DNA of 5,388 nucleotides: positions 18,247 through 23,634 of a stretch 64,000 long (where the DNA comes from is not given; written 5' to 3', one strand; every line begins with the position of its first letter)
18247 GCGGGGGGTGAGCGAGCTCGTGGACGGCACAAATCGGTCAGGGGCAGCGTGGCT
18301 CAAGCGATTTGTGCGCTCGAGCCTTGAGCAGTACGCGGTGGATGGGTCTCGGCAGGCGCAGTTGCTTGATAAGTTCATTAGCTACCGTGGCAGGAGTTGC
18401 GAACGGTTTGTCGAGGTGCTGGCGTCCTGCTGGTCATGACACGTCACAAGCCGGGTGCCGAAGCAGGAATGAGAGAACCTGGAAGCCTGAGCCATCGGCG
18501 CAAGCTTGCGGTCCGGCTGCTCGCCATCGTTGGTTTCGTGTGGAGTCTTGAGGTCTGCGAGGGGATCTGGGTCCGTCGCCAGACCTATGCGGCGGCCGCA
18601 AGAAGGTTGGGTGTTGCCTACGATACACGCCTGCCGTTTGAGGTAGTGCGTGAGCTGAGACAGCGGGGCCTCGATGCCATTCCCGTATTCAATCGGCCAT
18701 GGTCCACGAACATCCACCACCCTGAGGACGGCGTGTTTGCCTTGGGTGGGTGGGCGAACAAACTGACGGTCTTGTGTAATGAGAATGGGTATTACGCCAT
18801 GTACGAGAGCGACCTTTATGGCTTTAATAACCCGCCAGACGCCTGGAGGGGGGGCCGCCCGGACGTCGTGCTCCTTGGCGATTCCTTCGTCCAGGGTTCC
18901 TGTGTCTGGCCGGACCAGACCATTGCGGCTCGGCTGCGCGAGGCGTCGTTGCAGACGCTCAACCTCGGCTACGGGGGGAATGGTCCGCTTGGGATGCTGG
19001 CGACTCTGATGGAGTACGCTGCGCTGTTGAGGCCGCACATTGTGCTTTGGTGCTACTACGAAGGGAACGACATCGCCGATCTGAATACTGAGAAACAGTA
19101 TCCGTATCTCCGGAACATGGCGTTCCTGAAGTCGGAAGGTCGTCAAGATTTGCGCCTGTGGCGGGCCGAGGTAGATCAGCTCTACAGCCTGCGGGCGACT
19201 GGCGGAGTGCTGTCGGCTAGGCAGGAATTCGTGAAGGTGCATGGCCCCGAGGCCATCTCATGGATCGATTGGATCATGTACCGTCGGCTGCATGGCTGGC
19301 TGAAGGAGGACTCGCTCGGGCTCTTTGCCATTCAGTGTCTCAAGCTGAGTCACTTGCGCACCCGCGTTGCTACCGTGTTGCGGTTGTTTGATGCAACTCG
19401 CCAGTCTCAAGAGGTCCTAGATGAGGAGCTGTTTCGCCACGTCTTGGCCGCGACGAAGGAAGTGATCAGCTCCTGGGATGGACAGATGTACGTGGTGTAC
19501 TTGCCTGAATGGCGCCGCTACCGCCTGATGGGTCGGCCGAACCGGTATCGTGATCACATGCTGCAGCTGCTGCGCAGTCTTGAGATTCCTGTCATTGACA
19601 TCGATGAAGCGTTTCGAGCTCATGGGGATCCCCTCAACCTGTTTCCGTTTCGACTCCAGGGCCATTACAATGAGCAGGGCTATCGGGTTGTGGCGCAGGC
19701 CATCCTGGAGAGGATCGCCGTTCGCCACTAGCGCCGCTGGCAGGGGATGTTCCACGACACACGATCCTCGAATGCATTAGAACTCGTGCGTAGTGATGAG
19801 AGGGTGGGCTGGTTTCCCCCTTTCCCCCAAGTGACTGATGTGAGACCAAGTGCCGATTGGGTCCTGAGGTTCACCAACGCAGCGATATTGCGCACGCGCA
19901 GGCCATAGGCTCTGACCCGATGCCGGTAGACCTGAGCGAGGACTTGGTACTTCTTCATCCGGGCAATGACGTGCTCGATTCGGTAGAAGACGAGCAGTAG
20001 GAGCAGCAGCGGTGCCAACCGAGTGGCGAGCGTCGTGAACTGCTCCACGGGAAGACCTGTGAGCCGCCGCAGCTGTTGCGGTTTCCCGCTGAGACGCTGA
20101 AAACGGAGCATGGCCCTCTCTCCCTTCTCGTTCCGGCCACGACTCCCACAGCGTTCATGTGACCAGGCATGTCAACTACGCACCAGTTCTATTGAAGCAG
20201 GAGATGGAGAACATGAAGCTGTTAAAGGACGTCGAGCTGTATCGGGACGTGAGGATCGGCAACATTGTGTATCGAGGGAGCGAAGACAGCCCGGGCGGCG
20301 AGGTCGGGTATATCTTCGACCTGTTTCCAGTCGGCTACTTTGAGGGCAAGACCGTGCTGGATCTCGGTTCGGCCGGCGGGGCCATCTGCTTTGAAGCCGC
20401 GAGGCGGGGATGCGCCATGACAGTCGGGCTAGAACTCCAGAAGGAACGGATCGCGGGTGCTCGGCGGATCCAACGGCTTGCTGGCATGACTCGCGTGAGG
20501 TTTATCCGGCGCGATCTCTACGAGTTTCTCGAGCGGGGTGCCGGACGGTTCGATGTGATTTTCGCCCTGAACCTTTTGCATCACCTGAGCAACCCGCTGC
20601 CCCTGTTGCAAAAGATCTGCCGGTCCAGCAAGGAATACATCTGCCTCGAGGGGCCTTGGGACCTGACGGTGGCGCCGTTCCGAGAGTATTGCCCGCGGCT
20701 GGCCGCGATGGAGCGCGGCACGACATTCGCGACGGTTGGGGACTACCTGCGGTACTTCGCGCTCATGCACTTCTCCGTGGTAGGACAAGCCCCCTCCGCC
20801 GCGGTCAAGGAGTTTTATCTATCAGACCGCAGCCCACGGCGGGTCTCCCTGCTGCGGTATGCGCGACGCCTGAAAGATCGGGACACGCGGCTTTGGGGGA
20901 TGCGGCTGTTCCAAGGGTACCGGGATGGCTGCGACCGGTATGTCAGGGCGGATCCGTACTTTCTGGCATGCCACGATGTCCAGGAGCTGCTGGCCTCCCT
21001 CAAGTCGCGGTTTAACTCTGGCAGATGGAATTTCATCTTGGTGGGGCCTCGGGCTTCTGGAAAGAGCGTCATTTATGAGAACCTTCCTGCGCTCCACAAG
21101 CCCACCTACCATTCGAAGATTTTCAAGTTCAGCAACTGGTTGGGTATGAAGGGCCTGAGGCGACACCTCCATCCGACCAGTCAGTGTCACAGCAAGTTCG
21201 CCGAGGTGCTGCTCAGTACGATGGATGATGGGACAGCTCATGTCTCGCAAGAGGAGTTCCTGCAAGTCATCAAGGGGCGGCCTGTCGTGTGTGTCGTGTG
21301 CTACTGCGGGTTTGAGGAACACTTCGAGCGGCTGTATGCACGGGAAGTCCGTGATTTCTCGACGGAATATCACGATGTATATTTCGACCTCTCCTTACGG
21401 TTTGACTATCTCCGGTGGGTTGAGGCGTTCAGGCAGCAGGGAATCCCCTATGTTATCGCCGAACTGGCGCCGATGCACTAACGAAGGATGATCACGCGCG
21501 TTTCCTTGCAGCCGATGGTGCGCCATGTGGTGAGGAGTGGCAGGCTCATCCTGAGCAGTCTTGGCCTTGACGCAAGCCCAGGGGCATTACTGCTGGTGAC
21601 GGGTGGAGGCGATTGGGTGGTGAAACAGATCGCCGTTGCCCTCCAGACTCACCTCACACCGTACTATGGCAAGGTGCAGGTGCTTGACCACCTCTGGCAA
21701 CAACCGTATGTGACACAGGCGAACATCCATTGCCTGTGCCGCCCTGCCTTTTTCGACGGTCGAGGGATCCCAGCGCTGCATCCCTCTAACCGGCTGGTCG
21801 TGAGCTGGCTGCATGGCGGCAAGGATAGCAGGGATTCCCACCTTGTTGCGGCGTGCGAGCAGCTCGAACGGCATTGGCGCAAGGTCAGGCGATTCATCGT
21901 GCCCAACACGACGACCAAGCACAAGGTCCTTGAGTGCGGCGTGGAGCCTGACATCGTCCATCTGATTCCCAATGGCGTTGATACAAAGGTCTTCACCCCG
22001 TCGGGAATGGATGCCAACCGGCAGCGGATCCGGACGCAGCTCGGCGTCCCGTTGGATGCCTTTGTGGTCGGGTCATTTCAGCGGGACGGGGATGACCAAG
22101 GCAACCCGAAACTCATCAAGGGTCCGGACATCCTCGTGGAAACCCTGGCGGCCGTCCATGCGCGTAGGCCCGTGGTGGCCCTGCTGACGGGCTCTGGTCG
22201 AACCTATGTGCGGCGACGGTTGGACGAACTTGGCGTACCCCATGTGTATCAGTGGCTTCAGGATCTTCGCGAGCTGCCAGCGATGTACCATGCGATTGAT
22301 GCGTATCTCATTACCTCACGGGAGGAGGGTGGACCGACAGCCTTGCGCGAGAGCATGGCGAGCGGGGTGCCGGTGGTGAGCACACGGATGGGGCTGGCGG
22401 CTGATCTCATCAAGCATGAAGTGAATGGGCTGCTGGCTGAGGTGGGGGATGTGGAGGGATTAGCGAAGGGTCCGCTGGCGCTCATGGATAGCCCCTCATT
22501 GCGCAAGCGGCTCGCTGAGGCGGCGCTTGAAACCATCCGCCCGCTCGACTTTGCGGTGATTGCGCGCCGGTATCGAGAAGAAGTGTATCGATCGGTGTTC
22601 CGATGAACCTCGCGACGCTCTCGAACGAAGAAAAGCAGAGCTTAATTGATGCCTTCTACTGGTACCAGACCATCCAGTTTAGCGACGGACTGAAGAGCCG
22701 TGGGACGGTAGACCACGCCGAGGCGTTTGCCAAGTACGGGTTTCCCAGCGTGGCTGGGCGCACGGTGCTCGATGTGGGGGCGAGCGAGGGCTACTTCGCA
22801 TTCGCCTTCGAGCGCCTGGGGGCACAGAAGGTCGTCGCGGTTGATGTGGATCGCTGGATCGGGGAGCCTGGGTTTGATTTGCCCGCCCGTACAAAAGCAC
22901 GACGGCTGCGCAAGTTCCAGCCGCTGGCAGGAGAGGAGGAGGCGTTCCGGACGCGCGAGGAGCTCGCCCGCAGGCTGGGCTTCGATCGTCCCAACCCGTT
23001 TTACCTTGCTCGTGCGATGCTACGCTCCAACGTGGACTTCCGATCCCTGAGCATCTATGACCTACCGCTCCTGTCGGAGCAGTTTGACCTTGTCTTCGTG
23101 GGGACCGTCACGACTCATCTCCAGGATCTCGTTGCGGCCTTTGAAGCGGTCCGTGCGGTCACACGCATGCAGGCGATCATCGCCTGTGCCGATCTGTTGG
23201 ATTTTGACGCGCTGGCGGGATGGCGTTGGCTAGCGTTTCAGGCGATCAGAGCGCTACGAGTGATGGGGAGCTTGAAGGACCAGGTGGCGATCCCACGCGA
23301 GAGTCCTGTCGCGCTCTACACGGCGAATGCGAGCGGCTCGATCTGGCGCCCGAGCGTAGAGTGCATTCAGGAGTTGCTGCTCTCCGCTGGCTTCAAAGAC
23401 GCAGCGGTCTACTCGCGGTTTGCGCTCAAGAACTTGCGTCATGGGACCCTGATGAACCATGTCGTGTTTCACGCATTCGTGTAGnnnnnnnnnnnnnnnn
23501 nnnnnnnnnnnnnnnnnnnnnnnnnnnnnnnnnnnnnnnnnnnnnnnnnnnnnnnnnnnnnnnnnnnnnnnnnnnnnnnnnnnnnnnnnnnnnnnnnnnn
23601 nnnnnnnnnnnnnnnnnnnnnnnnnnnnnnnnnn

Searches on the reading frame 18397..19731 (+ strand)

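Call 28: search_protein_families(library=pfam, proteins=[window:18397-19731:+], max_evalue=0.0001)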
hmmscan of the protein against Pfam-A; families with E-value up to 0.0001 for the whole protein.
window:18397-19731:+ (444 aa): 1 family
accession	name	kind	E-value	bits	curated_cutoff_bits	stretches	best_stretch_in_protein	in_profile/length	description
PF13472.12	Lipase_GDSL_2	-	1.9e-07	32.2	32.9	0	372-431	118-178/178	GDSL-like Lipase/Acylhydrolase family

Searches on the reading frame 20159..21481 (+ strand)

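Call 3: search_protein_families(library=pfam, proteins=[window:20159-21481:+], max_evalue=0.01)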
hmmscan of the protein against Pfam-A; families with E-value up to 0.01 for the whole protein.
window:20159-21481:+ (440 aa): 9 families
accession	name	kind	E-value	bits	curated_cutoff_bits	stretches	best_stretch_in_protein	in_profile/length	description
PF13847.12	Methyltransf_31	-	2e-14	54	27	1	62-158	3-102/145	Methyltransferase domain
PF13649.12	Methyltransf_25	-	9e-11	42.8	27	1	66-156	1-92/97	Methyltransferase domain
PF08241.18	Methyltransf_11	-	6e-09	36.9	21.2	1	67-156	1-86/95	Methyltransferase domain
PF13489.12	Methyltransf_23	-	6.2e-09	36.2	27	1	61-158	21-109/164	Methyltransferase domain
PF08242.18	Methyltransf_12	-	2.2e-08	35.1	30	1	67-154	1-89/98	Methyltransferase domain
PF08003.17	Methyltransf_9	-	0.00031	20.3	23.8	1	61-153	114-205/315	Protein of unknown function (DUF1698)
PF02353.26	CMAS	-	0.0014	18.4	27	1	62-143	62-140/273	Mycolic acid cyclopropane synthetase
PF03602.21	Cons_hypoth95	-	0.0016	18.6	24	1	60-135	39-118/182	Conserved hypothetical protein 95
PF13671.12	AAA_33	-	0.0051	17.5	27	0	293-399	3-122/143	AAA domain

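Call 4: search_protein_families(library=ncbifam, proteins=[window:20159-21481:+], max_evalue=0.01)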
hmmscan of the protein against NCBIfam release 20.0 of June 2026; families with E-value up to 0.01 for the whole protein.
window:20159-21481:+ (440 aa): 14 families
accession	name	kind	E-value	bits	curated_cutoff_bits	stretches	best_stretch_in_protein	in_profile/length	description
TIGR01983.1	UbiG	equivalog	7.7e-11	41.7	102.95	1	61-156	48-142/228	bifunctional 2-polyprenyl-6-hydroxyphenol methylase/3-demethylubiquinol 3-O-methyltransferase UbiG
TIGR04290.1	meth_Rta_06860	hypoth_equivalog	1.4e-10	41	300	1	61-153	48-138/226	TIGR04290 family methyltransferase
TIGR00452.1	TIGR00452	equivalog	8.8e-08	31.3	275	1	61-154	116-208/316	tRNA 5-methoxyuridine(34)/uridine 5-oxyacetic acid(34) synthase CmoB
NF011650.0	PRK15068.1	equivalog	1.9e-06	27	209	1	61-154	121-214/324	tRNA 5-methoxyuridine(34)/uridine 5-oxyacetic acid(34) synthase CmoB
NF008823.0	PRK11873.1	subfamily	1.4e-05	24.7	263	1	62-120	77-137/272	arsenite methyltransferase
NF004851.0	PRK06202.1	equivalog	1.8e-05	24.3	243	1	64-146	62-145/237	hypothetical protein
NF001790.0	PRK00517.3-3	equivalog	6.5e-05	22.4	269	1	62-143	122-203/262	50S ribosomal protein L11 methyltransferase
TIGR04345.1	ovoA_Cterm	equivalog_domain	7.6e-05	22.3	170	1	107-154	112-158/242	putative 4-mercaptohistidine N1-methyltransferase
NF011529.0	PRK14968.1-3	equivalog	0.00014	21.4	162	1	62-135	34-103/198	putative methyltransferase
NF043040.1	corrin_prot_MT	hypoth_equivalog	0.00042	19.8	180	1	62-143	41-123/216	corrinoid protein-associated methyltransferase CpaM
NF041537.1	ArsM_AhpD_UU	exception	0.00066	18.6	510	1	52-144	68-159/345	arsenite methyltransferase/AhpD domain selenoprotein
TIGR02021.1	BchM-ChlM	equivalog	0.0015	18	158.9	1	60-144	52-132/218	magnesium protoporphyrin IX methyltransferase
NF008748.0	PRK11783.1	equivalog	0.0044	15.3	466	1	62-135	541-616/704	bifunctional 23S rRNA (guanine(2069)-N(7))-methyltransferase RlmK/23S rRNA (guanine(2445)-N(2))-methyltransferase RlmL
NF033380.1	Rlm_2499C5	equivalog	0.0078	15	650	0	62-134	220-294/391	23S rRNA (cytosine(2499)-C(5))-methyltransferase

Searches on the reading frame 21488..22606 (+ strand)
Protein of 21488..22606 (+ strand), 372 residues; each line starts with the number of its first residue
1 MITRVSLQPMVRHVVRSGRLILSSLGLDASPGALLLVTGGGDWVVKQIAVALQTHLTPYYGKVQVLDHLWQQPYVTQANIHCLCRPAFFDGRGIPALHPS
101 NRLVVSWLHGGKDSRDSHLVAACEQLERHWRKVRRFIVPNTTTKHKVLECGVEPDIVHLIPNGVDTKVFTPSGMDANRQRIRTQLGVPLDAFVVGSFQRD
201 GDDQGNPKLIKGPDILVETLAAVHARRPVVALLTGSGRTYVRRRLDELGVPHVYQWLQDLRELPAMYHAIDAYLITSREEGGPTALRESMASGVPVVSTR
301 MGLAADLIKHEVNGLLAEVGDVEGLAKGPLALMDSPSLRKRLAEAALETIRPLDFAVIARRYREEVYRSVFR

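Call 3: search_protein_families(library=pfam, proteins=[window:21488-22606:+], max_evalue=0.01)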
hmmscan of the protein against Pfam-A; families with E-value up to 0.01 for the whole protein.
window:21488-22606:+ (372 aa): 3 families
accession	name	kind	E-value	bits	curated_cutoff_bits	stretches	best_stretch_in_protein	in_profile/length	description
PF00534.26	Glycos_transf_1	-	3.8e-22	79.1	26.4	1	211-346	28-169/172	Glycosyl transferases group 1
PF13692.12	Glyco_trans_1_4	-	2.8e-21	76.7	27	1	210-333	14-140/142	Glycosyl transferases group 1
PF13439.12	Glyco_transf_4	-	4e-07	30.6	28.5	1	102-167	97-169/170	Glycosyltransferase Family 4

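Call 4: search_protein_families(library=ncbifam, proteins=[window:21488-22606:+], max_evalue=0.01)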
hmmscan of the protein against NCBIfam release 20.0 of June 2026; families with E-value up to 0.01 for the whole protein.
window:21488-22606:+ (372 aa): 25 families
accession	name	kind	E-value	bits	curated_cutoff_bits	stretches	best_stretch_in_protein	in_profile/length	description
TIGR03088.1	stp2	hypoth_equivalog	3.1e-22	79.2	409.05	1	149-362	154-366/374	TIGR03088 family PEP-CTERM/XrtA system glycosyltransferase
TIGR03999.1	thiol_BshA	equivalog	3.3e-17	62.5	273.7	1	157-370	169-373/375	N-acetyl-alpha-D-glucosaminyl L-malate synthase BshA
TIGR03449.1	mycothiol_MshA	equivalog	3.2e-14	52.6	462.5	1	135-368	167-401/406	D-inositol-3-phosphate glycosyltransferase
NF041876.1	EPS_EpsE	equivalog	5.3e-13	49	400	1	204-350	227-376/389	exopolysaccharide biosynthesis GT4 family glycosyltransferase EpsE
NF041010.1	glycosy_Agl16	equivalog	5e-12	45.4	575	1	241-368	223-349/352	glycosylation protein Agl16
TIGR04047.1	MSMEG_0565_glyc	hypoth_equivalog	3.6e-10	39.5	259.85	1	127-362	133-367/373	MSMEG_0565 family glycosyltransferase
NF038229.1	Glyco4_Geo_Pelo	equivalog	6.3e-10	38.6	400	1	210-351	173-317/338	GPMC system family 4 glycosyltransferase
TIGR04063.1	stp3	hypoth_equivalog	7.4e-10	38.3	442.05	1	143-370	168-395/397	TIGR04063 family PEP-CTERM/XrtA system glycosyltransferase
TIGR02149.1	glgA_Coryne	subfamily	1.9e-09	37.1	302.4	1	135-370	147-390/391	glycogen synthase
NF007396.0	PRK09922.1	equivalog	3.7e-09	35.9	385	1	216-327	202-318/361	lipopolysaccharide 1,6-galactosyltransferase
NF007640.0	PRK10307.1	subfamily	6.6e-09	35.2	276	1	144-349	183-386/411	WcaI family glycosyltransferase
NF053787.1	GlcN_PG_synth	equivalog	8.6e-09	34.7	480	1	127-333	138-324/361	N-acetylglucosaminyl phosphatidylglycerol synthase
NF011726.0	PRK15179.1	equivalog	1.3e-07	30.3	733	1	211-323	530-645/694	Vi polysaccharide biosynthesis protein TviE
NF047881.1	glyco_SdgB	exception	4.1e-07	29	800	1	262-349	388-476/496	serine-aspartate repeat adhesin O-glycosyltransferase SdgB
NF050056.1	ProtGlycPglH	equivalog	9.8e-07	28.2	600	1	255-362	238-346/354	GalNAc-alpha-(1->4)-GalNAc-alpha-(1->3)-diNAcBac-PP-undecaprenol alpha-1,4-N-acetyl-D-galactosaminyltransferase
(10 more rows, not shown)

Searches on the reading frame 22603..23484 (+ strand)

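Call 3: search_protein_families(library=pfam, proteins=[window:22603-23484:+], max_evalue=0.01)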
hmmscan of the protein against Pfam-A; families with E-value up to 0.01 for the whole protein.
window:22603-23484:+ (293 aa): 8 families
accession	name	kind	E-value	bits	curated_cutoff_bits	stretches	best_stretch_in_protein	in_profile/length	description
PF08241.18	Methyltransf_11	-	8.8e-09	36.3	21.2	1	135-193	33-93/95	Methyltransferase domain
PF13649.12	Methyltransf_25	-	4.4e-08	34.1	27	1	138-188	39-94/97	Methyltransferase domain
PF01728.25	FtsJ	-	3.2e-06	27.6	24.1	1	31-83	2-54/181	FtsJ-like methyltransferase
PF13847.12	Methyltransf_31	-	1e-05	25.7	27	0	142-197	54-111/145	Methyltransferase domain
PF13489.12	Methyltransf_23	-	1.5e-05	25.2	27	1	48-213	19-124/164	Methyltransferase domain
PF06325.19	PrmA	-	0.00039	20.5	22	1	51-84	161-194/296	Ribosomal protein L11 methyltransferase (PrmA)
PF08003.17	Methyltransf_9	-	0.00069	19.1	23.8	0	49-82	113-146/315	Protein of unknown function (DUF1698)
PF08242.18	Methyltransf_12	-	0.00075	20.6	30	0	143-188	64-93/98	Methyltransferase domain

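Call 4: search_protein_families(library=ncbifam, proteins=[window:22603-23484:+], max_evalue=0.01)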
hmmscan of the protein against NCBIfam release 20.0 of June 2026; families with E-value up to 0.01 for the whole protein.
window:22603-23484:+ (293 aa): 14 families
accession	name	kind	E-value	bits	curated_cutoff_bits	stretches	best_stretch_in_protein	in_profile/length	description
TIGR04290.1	meth_Rta_06860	hypoth_equivalog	1.4e-12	47.6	300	2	50-84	48-82/226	TIGR04290 family methyltransferase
NF011650.0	PRK15068.1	equivalog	3.2e-07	29.6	209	1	49-81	120-152/324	tRNA 5-methoxyuridine(34)/uridine 5-oxyacetic acid(34) synthase CmoB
TIGR00452.1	TIGR00452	equivalog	4.2e-06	25.8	275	1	49-81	115-147/316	tRNA 5-methoxyuridine(34)/uridine 5-oxyacetic acid(34) synthase CmoB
TIGR00478.1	tly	subfamily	0.00022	20.6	185.8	1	32-84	57-108/228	TlyA family rRNA (cytidine-2'-O)-methyltransferase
NF001785.0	PRK00517.2-2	equivalog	0.00034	19.8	188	1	50-86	144-180/282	50S ribosomal protein L11 methyltransferase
NF001790.0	PRK00517.3-3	equivalog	0.00082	18.8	269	1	50-84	121-155/262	50S ribosomal protein L11 methyltransferase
NF045667.1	MTase_DVU1556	equivalog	0.0014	18.1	155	0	122-200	46-124/213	DVU_1556 family methyltransferase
NF049952.1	23rRNACMtaseTlyA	equivalog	0.0028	17.1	250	1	49-83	75-109/236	23S rRNA (cytidine-2'-O)-methyltransferase TlyA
TIGR00406.1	prmA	equivalog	0.0052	16.3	183.15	1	52-83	160-191/288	50S ribosomal protein L11 methyltransferase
TIGR04188.1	methyltr_grsp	subfamily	0.0058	16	380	1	51-84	107-141/363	ATP-grasp peptide maturase system methyltransferase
NF041255.1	mycofact_MftM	equivalog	0.0065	15.8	200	0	50-82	138-169/289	mycofactocin oligosaccharide methyltransferase MftM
TIGR02072.1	BioC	equivalog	0.0082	16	184.95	0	141-199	78-136/244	malonyl-ACP O-methyltransferase BioC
TIGR01444.1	fkbM_fam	subfamily_domain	0.0097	16.4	37.7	0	54-81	1-29/143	FkbM family methyltransferase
TIGR01983.1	UbiG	equivalog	0.0098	15.2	102.95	0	48-82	46-79/228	bifunctional 2-polyprenyl-6-hydroxyphenol methylase/3-demethylubiquinol 3-O-methyltransferase UbiG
